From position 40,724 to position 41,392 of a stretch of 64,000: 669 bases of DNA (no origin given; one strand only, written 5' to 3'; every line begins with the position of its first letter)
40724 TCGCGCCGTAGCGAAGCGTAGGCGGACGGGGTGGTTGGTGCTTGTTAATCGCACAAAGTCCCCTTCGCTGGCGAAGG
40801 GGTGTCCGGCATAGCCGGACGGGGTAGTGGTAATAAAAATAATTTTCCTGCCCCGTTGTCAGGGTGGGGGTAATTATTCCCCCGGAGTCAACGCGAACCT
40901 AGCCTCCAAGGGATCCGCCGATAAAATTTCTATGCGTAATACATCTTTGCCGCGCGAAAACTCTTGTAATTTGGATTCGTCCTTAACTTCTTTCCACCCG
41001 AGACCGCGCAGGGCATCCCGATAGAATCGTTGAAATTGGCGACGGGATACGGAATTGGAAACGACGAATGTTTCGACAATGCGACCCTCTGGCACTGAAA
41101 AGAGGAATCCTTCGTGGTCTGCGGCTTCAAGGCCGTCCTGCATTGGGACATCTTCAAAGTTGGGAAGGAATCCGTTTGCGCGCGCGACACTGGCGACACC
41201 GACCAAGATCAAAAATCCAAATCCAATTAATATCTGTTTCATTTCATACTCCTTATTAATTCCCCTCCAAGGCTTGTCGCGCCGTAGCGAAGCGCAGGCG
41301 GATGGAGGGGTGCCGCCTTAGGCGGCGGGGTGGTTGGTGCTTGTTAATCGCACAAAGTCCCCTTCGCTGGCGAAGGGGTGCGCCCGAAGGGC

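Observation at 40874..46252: Minimal VirB8-VirB9-VirB10-like type IV secretion core with unusual domain additions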

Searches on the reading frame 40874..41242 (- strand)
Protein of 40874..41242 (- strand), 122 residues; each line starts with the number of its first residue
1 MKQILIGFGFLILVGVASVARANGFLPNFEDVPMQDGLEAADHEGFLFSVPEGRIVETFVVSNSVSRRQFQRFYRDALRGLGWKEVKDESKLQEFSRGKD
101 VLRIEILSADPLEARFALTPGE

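Call 3: search_protein_families(library=pfam, proteins=[window:40874-41242:-], max_evalue=1)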
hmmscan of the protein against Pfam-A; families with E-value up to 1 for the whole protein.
window:40874-41242:- (122 aa): 1 family
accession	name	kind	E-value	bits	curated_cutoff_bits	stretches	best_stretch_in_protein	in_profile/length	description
PF22552.1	TY-Chap3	-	0.075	14.2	27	0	55-89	45-81/117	T3SS (YopN, CesT) and YbjN peptide-binding chaperone 3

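Call 4: search_protein_families(library=ncbifam, proteins=[window:40874-41242:-], max_evalue=1)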
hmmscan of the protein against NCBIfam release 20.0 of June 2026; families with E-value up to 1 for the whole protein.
window:40874-41242:- (122 aa): 0 families
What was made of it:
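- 40874..41242 (-): Downstream 122-aa ORF with a signal peptide and unknown function. It is only a lineage-restricted companion. No Pfam or NCBIfam family matched (calls 3, 4).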
